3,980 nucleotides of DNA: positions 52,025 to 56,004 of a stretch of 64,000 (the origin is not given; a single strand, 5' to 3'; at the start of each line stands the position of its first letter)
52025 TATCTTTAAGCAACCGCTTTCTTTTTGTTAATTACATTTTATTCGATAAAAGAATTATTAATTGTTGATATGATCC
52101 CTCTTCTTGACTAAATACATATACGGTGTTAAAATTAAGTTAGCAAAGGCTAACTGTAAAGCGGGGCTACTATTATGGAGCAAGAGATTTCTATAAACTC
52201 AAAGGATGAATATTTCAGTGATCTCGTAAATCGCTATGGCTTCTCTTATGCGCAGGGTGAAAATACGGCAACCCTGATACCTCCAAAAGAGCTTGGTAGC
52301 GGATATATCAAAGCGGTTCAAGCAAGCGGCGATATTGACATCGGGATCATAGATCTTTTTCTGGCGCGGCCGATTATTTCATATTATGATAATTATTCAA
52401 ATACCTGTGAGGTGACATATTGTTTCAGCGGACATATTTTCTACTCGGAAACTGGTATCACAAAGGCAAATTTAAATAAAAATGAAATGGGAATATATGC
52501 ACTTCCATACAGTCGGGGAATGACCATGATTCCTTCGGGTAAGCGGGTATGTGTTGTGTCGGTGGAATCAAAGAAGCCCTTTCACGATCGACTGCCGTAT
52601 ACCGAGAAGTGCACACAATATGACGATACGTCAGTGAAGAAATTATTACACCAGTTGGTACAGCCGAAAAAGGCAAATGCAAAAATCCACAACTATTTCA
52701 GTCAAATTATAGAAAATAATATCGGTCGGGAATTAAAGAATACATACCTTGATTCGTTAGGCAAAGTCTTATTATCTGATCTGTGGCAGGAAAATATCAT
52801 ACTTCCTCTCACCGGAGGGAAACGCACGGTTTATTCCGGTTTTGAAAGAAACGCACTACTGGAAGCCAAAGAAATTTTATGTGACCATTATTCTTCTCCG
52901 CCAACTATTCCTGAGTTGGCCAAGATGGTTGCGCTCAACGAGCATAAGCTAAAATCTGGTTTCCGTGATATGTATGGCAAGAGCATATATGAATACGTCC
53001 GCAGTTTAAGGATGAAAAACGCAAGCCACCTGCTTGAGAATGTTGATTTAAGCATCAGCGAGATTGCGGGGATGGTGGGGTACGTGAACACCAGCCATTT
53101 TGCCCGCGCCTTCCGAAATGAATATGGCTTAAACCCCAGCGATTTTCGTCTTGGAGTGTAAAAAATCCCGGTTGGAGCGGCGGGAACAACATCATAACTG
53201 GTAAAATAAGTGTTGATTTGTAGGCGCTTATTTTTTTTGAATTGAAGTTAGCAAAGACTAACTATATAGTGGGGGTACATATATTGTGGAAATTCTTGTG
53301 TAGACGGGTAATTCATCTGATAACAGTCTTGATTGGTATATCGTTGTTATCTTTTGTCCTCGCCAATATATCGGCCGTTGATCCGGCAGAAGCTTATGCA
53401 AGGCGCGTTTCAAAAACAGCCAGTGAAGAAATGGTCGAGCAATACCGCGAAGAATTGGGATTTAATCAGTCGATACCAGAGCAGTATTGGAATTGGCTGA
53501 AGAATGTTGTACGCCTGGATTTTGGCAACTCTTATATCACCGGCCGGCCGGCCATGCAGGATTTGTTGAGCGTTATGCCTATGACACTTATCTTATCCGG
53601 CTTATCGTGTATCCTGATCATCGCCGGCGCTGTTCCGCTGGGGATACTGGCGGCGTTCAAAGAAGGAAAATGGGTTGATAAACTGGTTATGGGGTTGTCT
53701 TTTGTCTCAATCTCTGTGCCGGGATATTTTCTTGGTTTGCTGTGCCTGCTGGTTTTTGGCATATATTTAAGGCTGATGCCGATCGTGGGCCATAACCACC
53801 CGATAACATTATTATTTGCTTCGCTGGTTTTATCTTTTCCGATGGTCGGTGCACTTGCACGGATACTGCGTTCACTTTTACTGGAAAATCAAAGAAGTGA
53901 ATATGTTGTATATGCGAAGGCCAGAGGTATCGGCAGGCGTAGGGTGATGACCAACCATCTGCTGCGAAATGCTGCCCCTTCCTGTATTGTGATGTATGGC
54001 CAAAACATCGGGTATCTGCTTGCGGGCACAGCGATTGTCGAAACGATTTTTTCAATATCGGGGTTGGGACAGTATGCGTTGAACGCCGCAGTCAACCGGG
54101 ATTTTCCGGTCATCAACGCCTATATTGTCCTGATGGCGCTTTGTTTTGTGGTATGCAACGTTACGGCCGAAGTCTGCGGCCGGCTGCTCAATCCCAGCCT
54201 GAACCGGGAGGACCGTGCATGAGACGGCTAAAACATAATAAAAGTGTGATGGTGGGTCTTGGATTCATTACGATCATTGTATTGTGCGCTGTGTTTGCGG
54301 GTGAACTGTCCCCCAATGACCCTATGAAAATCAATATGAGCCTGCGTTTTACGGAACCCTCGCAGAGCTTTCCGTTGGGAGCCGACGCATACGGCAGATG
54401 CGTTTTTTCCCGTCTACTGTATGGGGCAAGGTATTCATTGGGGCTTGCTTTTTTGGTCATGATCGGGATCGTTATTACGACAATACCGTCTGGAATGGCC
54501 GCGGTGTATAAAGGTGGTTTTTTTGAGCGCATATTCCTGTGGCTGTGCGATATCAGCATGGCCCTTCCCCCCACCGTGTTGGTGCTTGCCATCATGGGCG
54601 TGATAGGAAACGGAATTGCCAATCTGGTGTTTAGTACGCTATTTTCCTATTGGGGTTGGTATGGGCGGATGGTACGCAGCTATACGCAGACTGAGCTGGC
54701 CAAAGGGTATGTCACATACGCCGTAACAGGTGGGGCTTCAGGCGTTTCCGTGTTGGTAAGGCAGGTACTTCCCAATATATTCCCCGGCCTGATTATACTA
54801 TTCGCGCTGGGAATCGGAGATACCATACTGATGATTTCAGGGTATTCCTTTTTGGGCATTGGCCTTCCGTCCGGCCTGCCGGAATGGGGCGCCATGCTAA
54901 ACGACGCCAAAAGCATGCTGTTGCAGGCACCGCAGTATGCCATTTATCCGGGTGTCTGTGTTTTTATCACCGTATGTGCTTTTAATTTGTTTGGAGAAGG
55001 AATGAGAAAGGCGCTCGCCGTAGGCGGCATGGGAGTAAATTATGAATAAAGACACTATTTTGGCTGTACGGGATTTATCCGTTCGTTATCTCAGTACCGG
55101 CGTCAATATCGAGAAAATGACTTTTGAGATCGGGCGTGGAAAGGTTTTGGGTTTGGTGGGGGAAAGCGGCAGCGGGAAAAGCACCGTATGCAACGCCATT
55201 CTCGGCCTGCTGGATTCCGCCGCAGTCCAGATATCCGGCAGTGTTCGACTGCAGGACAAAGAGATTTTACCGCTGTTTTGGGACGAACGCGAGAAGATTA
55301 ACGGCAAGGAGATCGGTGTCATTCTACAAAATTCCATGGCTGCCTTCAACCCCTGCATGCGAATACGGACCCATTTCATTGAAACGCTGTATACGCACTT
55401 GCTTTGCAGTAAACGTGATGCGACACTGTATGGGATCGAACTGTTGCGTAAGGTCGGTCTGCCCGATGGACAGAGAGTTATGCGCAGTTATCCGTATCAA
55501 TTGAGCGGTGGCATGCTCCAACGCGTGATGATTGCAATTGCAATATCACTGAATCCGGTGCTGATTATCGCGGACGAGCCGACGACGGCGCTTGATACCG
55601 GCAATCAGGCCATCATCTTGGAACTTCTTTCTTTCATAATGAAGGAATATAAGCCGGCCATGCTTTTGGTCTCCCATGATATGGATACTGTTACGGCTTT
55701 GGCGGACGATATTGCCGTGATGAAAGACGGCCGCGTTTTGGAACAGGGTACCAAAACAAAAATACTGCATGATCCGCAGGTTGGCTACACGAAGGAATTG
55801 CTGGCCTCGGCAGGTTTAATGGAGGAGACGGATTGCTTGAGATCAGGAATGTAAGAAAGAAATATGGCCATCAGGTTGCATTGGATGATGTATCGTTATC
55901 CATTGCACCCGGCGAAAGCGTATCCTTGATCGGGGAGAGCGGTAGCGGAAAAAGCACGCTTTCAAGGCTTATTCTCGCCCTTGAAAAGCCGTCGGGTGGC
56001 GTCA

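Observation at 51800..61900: Higher-G+C island without mobility genes: AraC regulator, peptide/nickel-type importer and two exporter-fold ABC proteins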

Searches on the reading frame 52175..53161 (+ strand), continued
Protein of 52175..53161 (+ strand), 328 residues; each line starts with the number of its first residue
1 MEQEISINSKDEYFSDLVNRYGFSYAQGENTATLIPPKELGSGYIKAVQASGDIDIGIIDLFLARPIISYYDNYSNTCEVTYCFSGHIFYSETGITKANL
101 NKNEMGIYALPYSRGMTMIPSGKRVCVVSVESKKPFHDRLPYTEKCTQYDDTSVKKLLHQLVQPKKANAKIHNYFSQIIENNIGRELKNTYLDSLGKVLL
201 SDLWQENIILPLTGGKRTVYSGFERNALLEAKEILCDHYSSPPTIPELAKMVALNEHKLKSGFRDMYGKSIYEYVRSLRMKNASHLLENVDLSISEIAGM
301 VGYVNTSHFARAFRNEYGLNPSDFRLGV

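Call 98: search_solved_structures(query=L043:11123-12883:+, max_evalue=1e-60)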
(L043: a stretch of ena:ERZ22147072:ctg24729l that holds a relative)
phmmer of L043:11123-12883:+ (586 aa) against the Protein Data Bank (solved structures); distinct sequences matched with E-value up to 1e-60: 120 (the best 60 are shown).
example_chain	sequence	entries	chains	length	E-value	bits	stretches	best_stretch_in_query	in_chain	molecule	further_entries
8woi_A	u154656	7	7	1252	1.6e-119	403.3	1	99-565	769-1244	ABC transporter B family member 19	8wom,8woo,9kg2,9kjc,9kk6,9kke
8wp0_A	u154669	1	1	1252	9.5e-119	400.7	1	99-565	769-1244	ABC transporter B family member 19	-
6fn1_A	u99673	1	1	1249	8.5e-118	397.6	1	100-568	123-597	Human-mouse chimeric ABCB1 (ABCBHM)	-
6fn4_A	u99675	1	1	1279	9.3e-118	397.4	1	100-568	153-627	Apo form of Human-mouse chimeric ABCB1 (ABCB1HM) in complex with Antigen binding fragment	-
4f4c_A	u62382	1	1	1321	6.3e-117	394.7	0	66-565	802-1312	Multidrug resistance protein pgp-1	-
7zka_A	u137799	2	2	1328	9.1e-117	394.2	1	101-568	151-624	ATP-dependent translocase ABCB1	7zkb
6qee_A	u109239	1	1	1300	1.2e-116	393.8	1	104-568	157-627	ABCB1HM-EQ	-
7zk4_A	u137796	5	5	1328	1.2e-116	393.7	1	101-568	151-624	ATP-dependent translocase ABCB1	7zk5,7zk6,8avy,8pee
3g5u_A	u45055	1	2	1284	2.1e-116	393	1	104-568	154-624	Multidrug resistance protein 1a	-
6ujs_A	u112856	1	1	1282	2.1e-116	393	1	104-568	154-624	ATP-dependent translocase ABCB1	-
6ujr_A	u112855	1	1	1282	2.1e-116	393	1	104-568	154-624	ATP-dependent translocase ABCB1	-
7zk8_A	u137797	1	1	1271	2.1e-116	392.9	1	101-568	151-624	ATP-dependent translocase ABCB1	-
6ujw_A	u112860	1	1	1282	2.2e-116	392.9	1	104-568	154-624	ATP-dependent translocase ABCB1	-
4m1m_A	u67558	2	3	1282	2.2e-116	392.9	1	104-568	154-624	Multidrug resistance protein 1A | ATP-dependent translocase ABCB1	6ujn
4lsg_A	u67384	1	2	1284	2.2e-116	392.9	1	104-568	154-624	Multidrug resistance protein 1A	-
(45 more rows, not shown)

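Call 99: search_solved_structures(query=L043:12877-14616:+, max_evalue=1e-60)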
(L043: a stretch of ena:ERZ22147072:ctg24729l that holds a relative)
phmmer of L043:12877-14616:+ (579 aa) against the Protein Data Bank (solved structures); distinct sequences matched with E-value up to 1e-60: 95 (the best 60 are shown).
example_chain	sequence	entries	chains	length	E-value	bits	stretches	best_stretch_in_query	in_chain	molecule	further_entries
8zpx_B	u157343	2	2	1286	4.8e-122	411.8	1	93-570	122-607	ABC transporter B family member 1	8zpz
9juj_A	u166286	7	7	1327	5.5e-122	411.6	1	93-570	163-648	ABC transporter B family member 1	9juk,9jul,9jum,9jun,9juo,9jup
8zq4_B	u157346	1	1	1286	3.2e-121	409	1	93-570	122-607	ABC transporter B family member 1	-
8woi_A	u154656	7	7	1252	6.1e-119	401.5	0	90-567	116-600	ABC transporter B family member 19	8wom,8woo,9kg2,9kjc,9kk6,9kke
8wp0_A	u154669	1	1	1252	4.1e-118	398.8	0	90-567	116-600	ABC transporter B family member 19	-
4f4c_A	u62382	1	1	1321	9.5e-109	367.9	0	130-565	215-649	Multidrug resistance protein pgp-1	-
9nfi_A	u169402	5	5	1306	1.1e-108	367.7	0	97-565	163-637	Permeability Glycoprotein (P-gp)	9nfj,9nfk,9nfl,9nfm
7niu_A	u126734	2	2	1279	6.8e-107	361.7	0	94-569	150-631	Isoform 2 of Phosphatidylcholine translocator ABCB4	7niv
6s7p_A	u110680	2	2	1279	4.6e-106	359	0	94-569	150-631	Phosphatidylcholine translocator ABCB4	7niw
6qex_A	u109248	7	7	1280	7.5e-106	358.3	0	101-567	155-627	Multidrug resistance protein 1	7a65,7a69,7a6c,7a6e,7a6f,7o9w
8gmg_A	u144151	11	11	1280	8.2e-106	358.2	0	101-567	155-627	ATP-dependent translocase ABCB1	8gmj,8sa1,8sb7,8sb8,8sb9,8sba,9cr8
8sa0_A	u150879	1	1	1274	9.5e-106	358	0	101-567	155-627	ATP-dependent translocase ABCB1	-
8y6h_A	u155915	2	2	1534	1.6e-105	357.3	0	101-567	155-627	ATP-dependent translocase ABCB1,mNeonGreen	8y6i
6c0v_A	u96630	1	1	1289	5e-105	355.6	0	101-567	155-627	Multidrug resistance protein 1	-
9ody_A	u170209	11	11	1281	1.1e-104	354.5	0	51-569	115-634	ATP-binding cassette, sub-family B (MDR/TAP), member 4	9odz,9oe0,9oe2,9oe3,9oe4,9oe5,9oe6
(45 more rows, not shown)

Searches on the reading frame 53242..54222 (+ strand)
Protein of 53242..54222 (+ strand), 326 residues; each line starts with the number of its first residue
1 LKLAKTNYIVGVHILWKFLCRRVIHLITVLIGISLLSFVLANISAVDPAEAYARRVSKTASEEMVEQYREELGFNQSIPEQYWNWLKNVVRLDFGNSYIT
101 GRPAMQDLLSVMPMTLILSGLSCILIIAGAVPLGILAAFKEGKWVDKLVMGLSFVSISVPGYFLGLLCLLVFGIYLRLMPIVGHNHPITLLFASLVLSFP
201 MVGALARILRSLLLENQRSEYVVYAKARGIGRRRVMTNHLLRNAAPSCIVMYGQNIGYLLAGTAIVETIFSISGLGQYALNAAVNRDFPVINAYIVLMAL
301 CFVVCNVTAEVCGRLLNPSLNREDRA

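Call 3: search_protein_families(library=pfam, proteins=[window:53242-54222:+])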
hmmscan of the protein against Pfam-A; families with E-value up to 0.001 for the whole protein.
window:53242-54222:+ (326 aa): 2 families
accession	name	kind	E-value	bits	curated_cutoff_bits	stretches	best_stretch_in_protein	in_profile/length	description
PF00528.27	BPD_transp_1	-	4.6e-34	118.2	26.4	1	130-321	1-183/184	Binding-protein-dependent transport system inner membrane component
PF19300.4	BPD_transp_1_N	-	3e-12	47.2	23.8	1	16-91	2-74/114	Binding-prot-dependent transport system membrane comp, N-term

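Call 4: search_protein_families(library=ncbifam, proteins=[window:53242-54222:+])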
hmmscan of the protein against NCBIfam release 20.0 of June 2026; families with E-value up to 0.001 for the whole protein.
window:53242-54222:+ (326 aa): 21 families
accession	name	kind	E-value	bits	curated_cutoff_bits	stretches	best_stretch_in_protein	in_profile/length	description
NF045470.1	Opp2B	equivalog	1e-88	297.5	350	1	22-320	1-299/300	nickel ABC transporter permease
NF045469.1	Opp1B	equivalog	3.9e-88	295.9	380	1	17-320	3-306/307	nickel/cobalt ABC transporter permease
TIGR02789.1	nickel_nikB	equivalog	3.7e-86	289.4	447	1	17-323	3-309/314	nickel ABC transporter permease subunit NikB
NF007677.0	PRK10352.1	equivalog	1.5e-77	260.8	433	1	16-324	2-310/314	nickel ABC transporter permease subunit NikB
NF045472.1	Opp4B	equivalog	4.1e-56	190.6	450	1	15-318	1-316/319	oligopeptide ABC transporter permease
NF011661.0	PRK15081.1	equivalog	7.6e-53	180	463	1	17-320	3-303/306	glutathione ABC transporter permease GsiC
NF045471.1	Opp3B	equivalog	2.3e-43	148.8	480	1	16-318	2-300/308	oligopeptide ABC transporter permease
NF008161.0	PRK10914.1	equivalog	1.6e-39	136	590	2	191-321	206-336/339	dipeptide ABC transporter permease DppB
NF007008.0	PRK09471.1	equivalog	4.7e-38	131.4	388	1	16-319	2-303/306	oligopeptide ABC transporter permease OppB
NF011690.0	PRK15110.1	equivalog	9.4e-32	110.7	432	2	193-322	186-315/321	putrescine export ABC transporter permease SapB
NF011712.0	PRK15133.1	subfamily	8e-30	104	445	1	54-325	75-364/364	microcin C ABC transporter permease YejB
NF043081.1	MMSYN1_0165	equivalog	2.7e-27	95.8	350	1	100-318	163-382/388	oligopeptide ABC transporter permease OppB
NF045476.1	Opp4C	equivalog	2.8e-11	43.2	350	1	101-276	65-222/278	oligopeptide ABC transporter permease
TIGR02790.1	nickel_nikC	equivalog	4.9e-11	42.7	358.45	1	101-264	50-198/258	nickel ABC transporter permease subunit NikC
NF045474.1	Opp2C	equivalog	1.7e-10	40.9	300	1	101-262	28-174/236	nickel transporter permease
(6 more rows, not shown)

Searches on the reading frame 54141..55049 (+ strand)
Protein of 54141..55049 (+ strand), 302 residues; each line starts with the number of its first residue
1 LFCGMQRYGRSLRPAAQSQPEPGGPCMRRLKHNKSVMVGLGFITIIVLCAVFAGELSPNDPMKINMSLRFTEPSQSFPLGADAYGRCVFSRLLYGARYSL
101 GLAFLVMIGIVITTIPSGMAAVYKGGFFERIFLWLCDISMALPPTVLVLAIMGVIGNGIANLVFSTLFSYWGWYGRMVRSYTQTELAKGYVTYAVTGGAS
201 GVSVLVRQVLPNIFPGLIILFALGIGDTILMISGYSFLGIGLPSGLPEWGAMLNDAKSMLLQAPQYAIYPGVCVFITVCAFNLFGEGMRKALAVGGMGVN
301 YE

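Call 3: search_protein_families(library=pfam, proteins=[window:54141-55049:+])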
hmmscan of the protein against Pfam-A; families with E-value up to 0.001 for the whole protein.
window:54141-55049:+ (302 aa): 2 families
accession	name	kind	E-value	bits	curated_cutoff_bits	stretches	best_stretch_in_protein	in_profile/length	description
PF00528.27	BPD_transp_1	-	1.5e-20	74.2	26.4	1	119-292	7-178/184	Binding-protein-dependent transport system inner membrane component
PF12911.12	OppC_N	-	9.3e-10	38.7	23.9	1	27-67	7-47/53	N-terminal TM domain of oligopeptide transport permease C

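Call 4: search_protein_families(library=ncbifam, proteins=[window:54141-55049:+])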
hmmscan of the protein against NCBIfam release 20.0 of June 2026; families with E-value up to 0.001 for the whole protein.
window:54141-55049:+ (302 aa): 16 families
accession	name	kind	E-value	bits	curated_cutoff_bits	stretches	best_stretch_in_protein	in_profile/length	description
TIGR02790.1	nickel_nikC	equivalog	3.9e-76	256.1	358.45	1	38-292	3-257/258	nickel ABC transporter permease subunit NikC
NF045473.1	Opp1C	equivalog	5.7e-72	242.3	350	1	30-292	1-263/267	nickel/cobalt ABC transporter permease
NF045474.1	Opp2C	equivalog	2.2e-69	233.6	300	1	58-292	1-235/236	nickel transporter permease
NF007738.0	PRK10417.1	equivalog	5.4e-65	219.6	335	1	30-292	5-267/277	nickel ABC transporter permease subunit NikC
NF045476.1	Opp4C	equivalog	3.8e-58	196.9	350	1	26-292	6-275/278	oligopeptide ABC transporter permease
NF047573.1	opine_perm_CntC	exception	2.9e-56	190.8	440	1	27-292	2-267/271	staphylopine uptake ABC transporter permease subunit CntC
NF011662.0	PRK15082.1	equivalog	9.7e-56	189.3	484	1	25-292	28-296/303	glutathione ABC transporter permease GsiD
NF008160.0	PRK10913.1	equivalog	1.5e-45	156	483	1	29-292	25-294/300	dipeptide ABC transporter permease DppC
NF007376.0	PRK09881.1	equivalog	2.1e-42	145.1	434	1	28-292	25-289/298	D,D-dipeptide ABC transporter permease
NF011691.0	PRK15111.1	equivalog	6.7e-35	121.1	379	1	26-294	19-293/296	putrescine export ABC transporter permease SapC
NF045475.1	Opp3C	equivalog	2.3e-31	109.1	450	1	75-292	106-323/328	oligopeptide ABC transporter permease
NF011935.0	PRK15406.1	equivalog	8.6e-28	97.9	433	1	27-292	30-297/302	oligopeptide ABC transporter permease OppC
NF043080.1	MMSYN1_0166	equivalog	3.2e-20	72.3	370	1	28-286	32-295/307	oligopeptide ABC transporter permease OppC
NF011596.0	PRK15021.1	subfamily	5.7e-16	58.5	439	1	71-292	115-335/341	microcin C ABC transporter permease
NF045470.1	Opp2B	equivalog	2.4e-05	23.7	350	1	85-227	80-237/300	nickel ABC transporter permease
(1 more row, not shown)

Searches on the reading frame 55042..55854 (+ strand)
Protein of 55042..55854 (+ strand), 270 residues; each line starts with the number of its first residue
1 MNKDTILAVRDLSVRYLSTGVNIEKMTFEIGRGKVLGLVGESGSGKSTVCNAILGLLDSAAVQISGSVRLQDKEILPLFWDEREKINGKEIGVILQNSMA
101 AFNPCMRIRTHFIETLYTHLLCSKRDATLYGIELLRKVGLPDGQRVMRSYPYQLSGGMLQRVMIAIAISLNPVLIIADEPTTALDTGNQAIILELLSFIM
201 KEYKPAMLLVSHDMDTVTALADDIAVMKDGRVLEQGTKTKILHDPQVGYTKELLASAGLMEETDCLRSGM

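Call 3: search_protein_families(library=pfam, proteins=[window:55042-55854:+])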
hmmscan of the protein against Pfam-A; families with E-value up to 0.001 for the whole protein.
window:55042-55854:+ (270 aa): 6 families
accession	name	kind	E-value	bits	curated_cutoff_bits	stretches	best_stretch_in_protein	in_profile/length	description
PF00005.33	ABC_tran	-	4.9e-27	95.6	25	1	24-182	2-137/137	ABC transporter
PF02463.25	SMC_N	-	2.2e-05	24.4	40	1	35-223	26-208/220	RecF/RecN/SMC N terminal domain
PF13555.12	AAA_29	-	0.00021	21.4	27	1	27-60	16-49/61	P-loop containing region of AAA domain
PF13304.12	AAA_21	-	0.00024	21.7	27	0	36-70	2-36/304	AAA domain, putative AbiEii toxin, Type IV TA system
PF03193.22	RsgA_GTPase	-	0.00034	20.9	30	1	19-67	93-140/174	RsgA GTPase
PF13401.12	AAA_22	-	0.00094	19.9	27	0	35-75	7-33/130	AAA domain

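Call 4: search_protein_families(library=ncbifam, proteins=[window:55042-55854:+])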
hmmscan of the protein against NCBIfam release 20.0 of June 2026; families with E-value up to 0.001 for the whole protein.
window:55042-55854:+ (270 aa): 186 families (the best 25 are shown)
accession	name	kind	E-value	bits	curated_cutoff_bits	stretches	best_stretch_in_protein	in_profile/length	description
TIGR02770.1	nickel_nikD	equivalog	2.7e-79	265.8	318.7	1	24-256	3-228/230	nickel import ATP-binding protein NikD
NF047576.1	opine_ATP_CntF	equivalog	3.7e-76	255.8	385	1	6-257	2-253/264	staphylopine uptake ABC transporter ATP-binding protein CntF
NF047578.1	opine_ATP_CntD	equivalog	9e-76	254.6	380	1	6-258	2-254/266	staphylopine uptake ABC transporter ATP-binding protein CntD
NF007010.1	PRK09473.1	subfamily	1.5e-60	204.6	575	1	7-257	2-254/318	oligopeptide ABC transporter ATP-binding protein OppD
NF008246.0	PRK11022.1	equivalog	5.3e-60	203.2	541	1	6-256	3-256/326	dipeptide ABC transporter ATP-binding protein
NF011713.0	PRK15134.1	equivalog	2.5e-56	191.4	834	1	4-257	3-260/529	microcin C ABC transporter ATP-binding protein YejF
NF043079.1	MMSYN1_0167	equivalog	4.3e-55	187.5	740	2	84-256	301-473/561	oligopeptide ABC transporter ATP-binding protein OppD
NF007613.0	PRK10261.1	equivalog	9.6e-54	182.8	1077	1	3-257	9-272/623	glutathione ABC transporter ATP-binding protein GsiA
NF011674.0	PRK15093.1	equivalog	5.3e-46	157.3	627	1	6-255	3-260/330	putrescine export ABC transporter ATP-binding protein SapD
NF008453.0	PRK11308.1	subfamily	5.7e-45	154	408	1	23-262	38-270/334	dipeptide ABC transporter ATP-binding protein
TIGR02769.1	nickel_nikE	equivalog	2.2e-42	145.4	332.55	1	23-241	27-238/265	nickel import ATP-binding protein NikE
NF011659.0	PRK15079.1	equivalog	9.4e-42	142.9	540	1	22-257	39-268/334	murein tripeptide/oligopeptide ABC transporter ATP binding protein OppF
NF043071.1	DppF_dipep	equivalog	2e-37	129.3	660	1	24-258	40-267/331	dipeptide ABC transporter ATP-binding subunit DppF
TIGR04521.1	ECF_ATPase_2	equivalog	6.6e-37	127.1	330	1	22-247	20-238/279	energy-coupling factor transporter ATPase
NF007739.0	PRK10419.1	subfamily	2.8e-36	125.4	354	1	23-240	28-238/268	nickel ABC transporter ATP-binding protein NikE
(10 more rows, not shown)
